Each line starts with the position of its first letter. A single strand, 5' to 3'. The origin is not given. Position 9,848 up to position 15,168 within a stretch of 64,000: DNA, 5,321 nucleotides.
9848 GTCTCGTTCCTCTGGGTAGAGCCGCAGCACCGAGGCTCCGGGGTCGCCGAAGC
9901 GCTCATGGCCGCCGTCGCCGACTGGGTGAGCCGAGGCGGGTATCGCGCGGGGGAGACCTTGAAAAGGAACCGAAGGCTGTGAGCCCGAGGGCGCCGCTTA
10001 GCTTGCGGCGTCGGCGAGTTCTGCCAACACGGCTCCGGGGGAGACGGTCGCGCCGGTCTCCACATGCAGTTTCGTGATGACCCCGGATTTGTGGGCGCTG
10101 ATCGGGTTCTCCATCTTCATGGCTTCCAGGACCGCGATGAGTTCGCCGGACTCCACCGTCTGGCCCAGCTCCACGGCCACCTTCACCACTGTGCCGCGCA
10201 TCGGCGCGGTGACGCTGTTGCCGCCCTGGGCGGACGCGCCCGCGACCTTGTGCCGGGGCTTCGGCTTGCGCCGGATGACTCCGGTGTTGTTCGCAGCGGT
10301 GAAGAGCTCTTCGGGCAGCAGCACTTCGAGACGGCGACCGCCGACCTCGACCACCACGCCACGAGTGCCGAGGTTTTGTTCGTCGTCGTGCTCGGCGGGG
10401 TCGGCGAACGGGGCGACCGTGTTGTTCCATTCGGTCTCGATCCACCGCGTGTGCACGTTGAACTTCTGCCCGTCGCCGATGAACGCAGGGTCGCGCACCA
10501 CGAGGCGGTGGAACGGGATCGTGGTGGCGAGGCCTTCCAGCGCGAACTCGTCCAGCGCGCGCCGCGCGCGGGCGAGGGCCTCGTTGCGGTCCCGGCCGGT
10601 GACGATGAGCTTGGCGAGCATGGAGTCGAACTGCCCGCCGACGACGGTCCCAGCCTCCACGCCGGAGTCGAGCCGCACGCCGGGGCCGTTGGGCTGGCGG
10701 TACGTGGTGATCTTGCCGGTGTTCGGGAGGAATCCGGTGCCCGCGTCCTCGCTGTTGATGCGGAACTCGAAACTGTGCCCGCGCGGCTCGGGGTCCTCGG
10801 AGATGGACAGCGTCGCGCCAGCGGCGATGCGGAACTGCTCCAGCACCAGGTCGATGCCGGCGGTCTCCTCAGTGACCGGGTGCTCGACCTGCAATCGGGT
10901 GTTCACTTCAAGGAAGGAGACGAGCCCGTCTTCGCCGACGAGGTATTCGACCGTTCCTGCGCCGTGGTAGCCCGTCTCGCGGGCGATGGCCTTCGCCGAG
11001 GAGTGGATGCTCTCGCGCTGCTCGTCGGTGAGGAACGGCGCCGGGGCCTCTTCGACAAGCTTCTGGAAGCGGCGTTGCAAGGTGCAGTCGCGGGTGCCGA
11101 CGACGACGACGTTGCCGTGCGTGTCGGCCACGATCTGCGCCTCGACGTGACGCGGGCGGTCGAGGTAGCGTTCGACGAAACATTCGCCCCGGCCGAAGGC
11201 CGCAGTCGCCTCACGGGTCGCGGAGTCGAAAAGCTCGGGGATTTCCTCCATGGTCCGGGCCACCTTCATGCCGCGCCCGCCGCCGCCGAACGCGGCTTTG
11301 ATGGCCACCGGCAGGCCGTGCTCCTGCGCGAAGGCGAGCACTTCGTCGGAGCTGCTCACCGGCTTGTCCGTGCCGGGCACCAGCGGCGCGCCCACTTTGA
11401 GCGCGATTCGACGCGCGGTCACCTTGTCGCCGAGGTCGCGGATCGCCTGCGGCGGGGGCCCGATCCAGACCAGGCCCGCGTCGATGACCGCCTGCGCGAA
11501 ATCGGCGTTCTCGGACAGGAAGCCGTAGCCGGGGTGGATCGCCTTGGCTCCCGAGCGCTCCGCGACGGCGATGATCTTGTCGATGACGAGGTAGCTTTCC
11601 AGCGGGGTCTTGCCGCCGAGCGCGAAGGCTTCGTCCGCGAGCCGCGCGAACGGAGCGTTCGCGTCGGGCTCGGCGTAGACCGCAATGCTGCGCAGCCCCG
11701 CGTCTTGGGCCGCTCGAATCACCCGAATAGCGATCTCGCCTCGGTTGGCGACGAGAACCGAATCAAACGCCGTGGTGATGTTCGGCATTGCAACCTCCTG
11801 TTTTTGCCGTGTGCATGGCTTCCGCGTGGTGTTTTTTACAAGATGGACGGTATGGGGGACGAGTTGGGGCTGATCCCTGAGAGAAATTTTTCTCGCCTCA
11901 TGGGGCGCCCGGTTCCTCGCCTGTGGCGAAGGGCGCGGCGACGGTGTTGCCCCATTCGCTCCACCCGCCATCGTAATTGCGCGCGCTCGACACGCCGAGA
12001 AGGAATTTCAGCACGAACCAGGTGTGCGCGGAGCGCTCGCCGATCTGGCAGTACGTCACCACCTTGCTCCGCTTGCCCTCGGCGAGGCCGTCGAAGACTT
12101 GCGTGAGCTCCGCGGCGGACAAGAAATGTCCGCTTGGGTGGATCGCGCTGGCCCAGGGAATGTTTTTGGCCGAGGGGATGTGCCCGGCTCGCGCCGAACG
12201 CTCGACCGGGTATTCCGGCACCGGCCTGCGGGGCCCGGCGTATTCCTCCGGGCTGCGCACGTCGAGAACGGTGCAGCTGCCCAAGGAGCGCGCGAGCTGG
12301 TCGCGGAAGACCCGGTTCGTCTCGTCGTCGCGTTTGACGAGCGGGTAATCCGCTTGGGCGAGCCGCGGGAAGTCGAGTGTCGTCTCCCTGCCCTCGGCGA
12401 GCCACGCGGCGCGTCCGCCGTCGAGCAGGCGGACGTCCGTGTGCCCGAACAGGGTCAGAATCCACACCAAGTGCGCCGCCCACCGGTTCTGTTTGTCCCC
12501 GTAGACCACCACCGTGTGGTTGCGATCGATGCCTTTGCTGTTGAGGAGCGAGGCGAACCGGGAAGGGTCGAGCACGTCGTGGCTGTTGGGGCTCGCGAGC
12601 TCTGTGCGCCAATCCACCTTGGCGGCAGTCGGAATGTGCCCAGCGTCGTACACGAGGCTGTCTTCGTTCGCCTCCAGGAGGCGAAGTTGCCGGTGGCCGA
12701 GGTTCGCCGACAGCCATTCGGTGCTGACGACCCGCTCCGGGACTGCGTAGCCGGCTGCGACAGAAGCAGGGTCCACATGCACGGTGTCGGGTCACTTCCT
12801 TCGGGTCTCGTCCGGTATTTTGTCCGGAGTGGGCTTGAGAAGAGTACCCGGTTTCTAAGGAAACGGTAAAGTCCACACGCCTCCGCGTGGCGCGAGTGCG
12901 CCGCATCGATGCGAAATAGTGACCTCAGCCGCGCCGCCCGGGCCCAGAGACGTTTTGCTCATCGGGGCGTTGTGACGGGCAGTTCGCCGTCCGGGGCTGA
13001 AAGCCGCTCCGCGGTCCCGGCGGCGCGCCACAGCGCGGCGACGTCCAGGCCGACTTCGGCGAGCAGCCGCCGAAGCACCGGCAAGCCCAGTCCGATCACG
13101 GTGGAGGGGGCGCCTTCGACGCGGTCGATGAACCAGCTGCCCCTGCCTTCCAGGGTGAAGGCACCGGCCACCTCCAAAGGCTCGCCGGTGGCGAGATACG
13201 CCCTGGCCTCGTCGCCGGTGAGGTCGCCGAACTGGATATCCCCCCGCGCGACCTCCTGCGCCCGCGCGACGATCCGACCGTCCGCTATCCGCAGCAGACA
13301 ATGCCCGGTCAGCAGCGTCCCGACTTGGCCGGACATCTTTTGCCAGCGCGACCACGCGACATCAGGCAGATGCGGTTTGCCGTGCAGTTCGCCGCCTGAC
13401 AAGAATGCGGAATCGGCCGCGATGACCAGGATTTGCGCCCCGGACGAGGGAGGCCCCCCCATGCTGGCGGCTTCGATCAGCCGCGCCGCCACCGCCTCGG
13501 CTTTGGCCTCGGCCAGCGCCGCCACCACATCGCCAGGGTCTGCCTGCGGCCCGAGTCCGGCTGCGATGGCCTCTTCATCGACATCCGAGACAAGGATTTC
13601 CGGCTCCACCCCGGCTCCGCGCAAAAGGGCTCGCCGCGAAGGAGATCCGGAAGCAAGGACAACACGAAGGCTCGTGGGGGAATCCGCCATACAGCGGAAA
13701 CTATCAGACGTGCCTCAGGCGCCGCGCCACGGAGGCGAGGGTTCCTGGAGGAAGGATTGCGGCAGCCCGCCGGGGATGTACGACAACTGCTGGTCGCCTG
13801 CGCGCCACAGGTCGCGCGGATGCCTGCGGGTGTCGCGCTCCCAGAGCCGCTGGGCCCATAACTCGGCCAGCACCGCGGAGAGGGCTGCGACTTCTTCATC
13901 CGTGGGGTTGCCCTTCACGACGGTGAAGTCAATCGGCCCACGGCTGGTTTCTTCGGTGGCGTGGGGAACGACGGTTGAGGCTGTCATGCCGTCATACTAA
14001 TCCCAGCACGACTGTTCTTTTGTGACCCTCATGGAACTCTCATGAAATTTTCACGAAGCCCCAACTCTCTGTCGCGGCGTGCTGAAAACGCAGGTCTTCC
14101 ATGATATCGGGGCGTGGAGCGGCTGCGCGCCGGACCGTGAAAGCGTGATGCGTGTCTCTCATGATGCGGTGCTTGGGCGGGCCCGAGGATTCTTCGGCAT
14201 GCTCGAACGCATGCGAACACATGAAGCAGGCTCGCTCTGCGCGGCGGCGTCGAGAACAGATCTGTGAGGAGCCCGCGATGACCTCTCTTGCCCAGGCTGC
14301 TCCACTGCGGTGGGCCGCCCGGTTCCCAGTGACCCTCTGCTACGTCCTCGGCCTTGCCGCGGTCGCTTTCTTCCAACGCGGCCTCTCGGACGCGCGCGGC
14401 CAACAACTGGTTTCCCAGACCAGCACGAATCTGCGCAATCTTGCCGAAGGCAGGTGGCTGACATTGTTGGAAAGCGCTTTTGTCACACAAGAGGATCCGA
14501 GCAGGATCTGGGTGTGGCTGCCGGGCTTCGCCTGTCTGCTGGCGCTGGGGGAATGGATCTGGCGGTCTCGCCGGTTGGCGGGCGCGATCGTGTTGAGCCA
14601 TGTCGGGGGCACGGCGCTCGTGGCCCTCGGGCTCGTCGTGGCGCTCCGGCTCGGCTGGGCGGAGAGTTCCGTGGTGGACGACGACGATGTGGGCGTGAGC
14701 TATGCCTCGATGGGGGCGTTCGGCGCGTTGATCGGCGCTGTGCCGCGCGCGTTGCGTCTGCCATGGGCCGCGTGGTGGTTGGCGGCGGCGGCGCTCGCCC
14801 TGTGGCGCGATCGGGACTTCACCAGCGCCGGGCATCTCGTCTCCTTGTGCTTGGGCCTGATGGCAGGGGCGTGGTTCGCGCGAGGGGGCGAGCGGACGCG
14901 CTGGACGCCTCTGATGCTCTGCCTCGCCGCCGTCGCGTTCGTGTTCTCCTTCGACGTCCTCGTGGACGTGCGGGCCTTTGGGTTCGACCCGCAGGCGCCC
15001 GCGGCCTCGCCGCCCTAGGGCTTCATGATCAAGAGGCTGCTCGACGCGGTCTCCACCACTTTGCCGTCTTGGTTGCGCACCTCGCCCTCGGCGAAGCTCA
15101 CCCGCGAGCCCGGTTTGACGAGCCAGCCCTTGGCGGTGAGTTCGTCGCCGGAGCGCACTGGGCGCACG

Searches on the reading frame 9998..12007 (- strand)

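Call 53: search_protein_families(library=pfam, proteins=[window:9998-12007:-], max_evalue=0.0001)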
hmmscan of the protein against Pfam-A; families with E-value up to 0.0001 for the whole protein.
window:9998-12007:- (669 aa): 10 families
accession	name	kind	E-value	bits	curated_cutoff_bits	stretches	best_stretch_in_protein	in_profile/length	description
PF02786.22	CPSase_L_D2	-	3.3e-78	262.5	19.8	1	194-401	1-209/211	Carbamoyl-phosphate synthase L chain, ATP binding domain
PF00289.28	Biotin_carb_N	-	9.6e-43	145.6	25.5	1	81-189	2-110/110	Biotin carboxylase, N-terminal domain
PF02785.25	Biotin_carb_C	-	7.3e-35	119.8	32.4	1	414-524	1-107/108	Biotin carboxylase C-terminal domain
PF00364.28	Biotin_lipoyl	-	2.9e-19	69.1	22.1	1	598-664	2-73/73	Biotin-requiring enzyme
PF13533.13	Biotin_lipoyl_2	-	6.2e-09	35.9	29.8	0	636-664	3-31/32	Biotin-lipoyl like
PF02222.28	ATP-grasp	-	3.7e-08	33.7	27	1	217-371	16-162/179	ATP-grasp domain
PF16576.10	HlyD_D23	-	5.4e-06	26.3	30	0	632-667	107-142/214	Barrel-sandwich domain of CusB or HlyD membrane-fusion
PF13437.12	HlyD_3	-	7.4e-06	27.1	22.2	0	599-628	2-31/106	HlyD family secretion protein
PF07478.18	Dala_Dala_lig_C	-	2.8e-05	24.1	24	1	221-370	26-174/204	D-ala D-ala ligase C-terminus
PF09021.16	HutP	-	6.4e-05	23.7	25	0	545-610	26-93/128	HutP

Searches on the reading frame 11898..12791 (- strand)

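Call 53: search_protein_families(library=pfam, proteins=[window:11898-12791:-], max_evalue=0.0001)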
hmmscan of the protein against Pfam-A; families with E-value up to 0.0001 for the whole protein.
window:11898-12791:- (297 aa): 1 family
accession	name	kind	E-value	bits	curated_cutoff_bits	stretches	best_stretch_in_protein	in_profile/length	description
PF00581.25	Rhodanese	-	1.7e-33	115.5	22.2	2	164-282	3-101/102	Rhodanese-like domain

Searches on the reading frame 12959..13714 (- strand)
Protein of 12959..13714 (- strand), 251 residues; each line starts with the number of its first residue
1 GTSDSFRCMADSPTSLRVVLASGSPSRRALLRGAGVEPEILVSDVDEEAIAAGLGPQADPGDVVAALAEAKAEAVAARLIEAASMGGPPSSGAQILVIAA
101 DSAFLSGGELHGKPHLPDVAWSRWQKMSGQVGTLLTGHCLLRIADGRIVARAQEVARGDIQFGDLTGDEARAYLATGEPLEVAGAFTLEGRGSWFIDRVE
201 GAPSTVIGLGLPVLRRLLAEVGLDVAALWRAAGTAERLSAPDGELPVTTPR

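Call 53: search_protein_families(library=pfam, proteins=[window:12959-13714:-], max_evalue=0.0001)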
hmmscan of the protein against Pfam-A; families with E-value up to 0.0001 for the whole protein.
window:12959-13714:- (251 aa): 1 family
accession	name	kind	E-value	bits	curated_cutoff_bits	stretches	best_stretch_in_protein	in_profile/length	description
PF02545.19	Maf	-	1.3e-44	152.6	27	1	17-220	1-186/187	Maf-like protein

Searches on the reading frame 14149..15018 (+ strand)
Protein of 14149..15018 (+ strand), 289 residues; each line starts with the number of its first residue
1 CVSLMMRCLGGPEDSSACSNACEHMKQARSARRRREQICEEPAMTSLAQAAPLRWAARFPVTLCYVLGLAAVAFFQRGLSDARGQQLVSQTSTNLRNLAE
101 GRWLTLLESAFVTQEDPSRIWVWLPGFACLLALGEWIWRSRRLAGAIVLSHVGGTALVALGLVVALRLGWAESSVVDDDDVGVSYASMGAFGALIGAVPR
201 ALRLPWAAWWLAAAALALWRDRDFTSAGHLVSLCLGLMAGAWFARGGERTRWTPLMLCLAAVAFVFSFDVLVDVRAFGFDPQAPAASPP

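Call 54: search_protein_families(library=pfam, proteins=[window:14149-15018:+], max_evalue=0.0001)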
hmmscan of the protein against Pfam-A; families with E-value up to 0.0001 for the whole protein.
window:14149-15018:+ (289 aa): 1 family
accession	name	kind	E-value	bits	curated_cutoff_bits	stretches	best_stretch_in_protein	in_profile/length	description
PF20401.3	Rhomboid_2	-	2.2e-17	63.8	27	1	60-238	7-183/194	Rhomboid-like protein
